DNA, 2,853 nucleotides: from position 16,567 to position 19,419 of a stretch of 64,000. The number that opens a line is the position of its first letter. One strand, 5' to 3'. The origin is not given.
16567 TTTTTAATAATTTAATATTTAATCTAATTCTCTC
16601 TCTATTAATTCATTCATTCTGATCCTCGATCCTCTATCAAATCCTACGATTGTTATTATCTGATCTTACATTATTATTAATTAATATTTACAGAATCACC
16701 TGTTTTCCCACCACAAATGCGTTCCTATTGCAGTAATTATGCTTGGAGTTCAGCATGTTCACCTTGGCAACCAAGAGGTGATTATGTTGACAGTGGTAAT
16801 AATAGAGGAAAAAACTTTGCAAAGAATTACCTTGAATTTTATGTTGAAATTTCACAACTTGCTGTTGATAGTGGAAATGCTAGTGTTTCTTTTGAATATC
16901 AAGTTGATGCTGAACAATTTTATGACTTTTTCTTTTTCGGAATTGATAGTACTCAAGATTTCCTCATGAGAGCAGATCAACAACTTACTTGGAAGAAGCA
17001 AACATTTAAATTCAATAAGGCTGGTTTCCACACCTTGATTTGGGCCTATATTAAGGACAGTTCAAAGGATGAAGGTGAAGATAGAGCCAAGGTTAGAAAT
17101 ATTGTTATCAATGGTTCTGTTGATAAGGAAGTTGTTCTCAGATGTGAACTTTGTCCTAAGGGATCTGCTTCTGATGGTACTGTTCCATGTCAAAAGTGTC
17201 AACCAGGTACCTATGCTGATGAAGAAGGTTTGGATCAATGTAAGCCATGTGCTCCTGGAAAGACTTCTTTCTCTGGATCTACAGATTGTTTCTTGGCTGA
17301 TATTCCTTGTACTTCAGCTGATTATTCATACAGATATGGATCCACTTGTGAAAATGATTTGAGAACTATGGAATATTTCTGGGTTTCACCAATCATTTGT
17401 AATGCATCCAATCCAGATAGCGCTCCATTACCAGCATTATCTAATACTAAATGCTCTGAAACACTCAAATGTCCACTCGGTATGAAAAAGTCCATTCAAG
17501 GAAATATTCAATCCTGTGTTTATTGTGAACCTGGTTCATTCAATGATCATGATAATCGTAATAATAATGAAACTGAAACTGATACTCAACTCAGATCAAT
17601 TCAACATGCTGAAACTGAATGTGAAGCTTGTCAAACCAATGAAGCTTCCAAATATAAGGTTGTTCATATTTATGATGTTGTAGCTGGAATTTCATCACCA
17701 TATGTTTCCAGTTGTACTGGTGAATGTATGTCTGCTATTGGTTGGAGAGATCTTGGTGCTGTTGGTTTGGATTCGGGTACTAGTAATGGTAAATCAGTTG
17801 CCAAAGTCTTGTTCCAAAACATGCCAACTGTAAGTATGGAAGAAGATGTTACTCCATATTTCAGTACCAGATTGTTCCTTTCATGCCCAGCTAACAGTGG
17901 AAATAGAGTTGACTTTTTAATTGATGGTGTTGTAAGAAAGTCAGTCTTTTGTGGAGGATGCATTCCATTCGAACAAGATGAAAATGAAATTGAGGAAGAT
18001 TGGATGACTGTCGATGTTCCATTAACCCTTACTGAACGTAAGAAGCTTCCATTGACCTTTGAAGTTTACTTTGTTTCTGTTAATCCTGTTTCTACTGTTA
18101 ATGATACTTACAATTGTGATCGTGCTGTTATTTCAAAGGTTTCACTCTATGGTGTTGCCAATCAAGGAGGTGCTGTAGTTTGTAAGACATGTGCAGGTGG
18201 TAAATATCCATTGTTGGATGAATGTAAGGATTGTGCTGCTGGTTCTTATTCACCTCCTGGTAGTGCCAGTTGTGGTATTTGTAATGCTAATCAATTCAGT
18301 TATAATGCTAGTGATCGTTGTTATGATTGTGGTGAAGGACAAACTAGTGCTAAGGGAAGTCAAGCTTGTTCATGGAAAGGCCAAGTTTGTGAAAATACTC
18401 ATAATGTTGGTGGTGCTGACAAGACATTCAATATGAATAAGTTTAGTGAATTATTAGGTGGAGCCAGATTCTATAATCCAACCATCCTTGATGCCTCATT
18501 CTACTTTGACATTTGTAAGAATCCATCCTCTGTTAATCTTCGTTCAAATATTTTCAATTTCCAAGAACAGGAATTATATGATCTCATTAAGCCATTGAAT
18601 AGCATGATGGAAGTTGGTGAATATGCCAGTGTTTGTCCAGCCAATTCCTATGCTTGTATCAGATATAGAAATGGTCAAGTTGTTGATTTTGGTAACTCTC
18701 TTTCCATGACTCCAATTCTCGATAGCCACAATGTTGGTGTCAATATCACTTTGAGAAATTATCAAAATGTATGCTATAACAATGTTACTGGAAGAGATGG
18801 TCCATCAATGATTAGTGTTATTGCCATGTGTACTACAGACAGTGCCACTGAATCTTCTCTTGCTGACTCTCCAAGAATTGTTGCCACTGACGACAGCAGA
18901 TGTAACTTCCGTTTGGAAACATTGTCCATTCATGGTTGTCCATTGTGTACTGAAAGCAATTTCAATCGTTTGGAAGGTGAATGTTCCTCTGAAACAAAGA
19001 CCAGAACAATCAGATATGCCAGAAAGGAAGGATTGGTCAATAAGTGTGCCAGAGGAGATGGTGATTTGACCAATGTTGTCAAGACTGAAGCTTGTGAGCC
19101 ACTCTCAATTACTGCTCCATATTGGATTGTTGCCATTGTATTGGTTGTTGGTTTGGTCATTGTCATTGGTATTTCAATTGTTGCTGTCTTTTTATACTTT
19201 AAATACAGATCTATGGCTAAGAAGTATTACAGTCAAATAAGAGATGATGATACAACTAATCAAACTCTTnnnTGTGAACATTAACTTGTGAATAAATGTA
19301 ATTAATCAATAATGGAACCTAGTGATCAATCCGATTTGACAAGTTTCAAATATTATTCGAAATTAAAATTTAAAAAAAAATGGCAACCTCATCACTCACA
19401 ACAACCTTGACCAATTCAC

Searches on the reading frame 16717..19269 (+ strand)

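Call 69: search_protein_families(library=pfam, proteins=[window:16717-19269:+], max_evalue=0.01)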
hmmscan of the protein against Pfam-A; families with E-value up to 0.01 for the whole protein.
window:16717-19269:+ (851 aa): 2 families
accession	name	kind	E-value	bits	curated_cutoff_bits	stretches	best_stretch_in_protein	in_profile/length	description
PF23091.2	TNFR_ELAPOR1_6th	-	2.1e-05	24.8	33.2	1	142-167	13-38/41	ELAPOR1-like, TNF receptor-like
PF07699.19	Ephrin_rec_like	-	0.00013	22.1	23.1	1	152-183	5-36/48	Tyrosine-protein kinase ephrin type A/B receptor-like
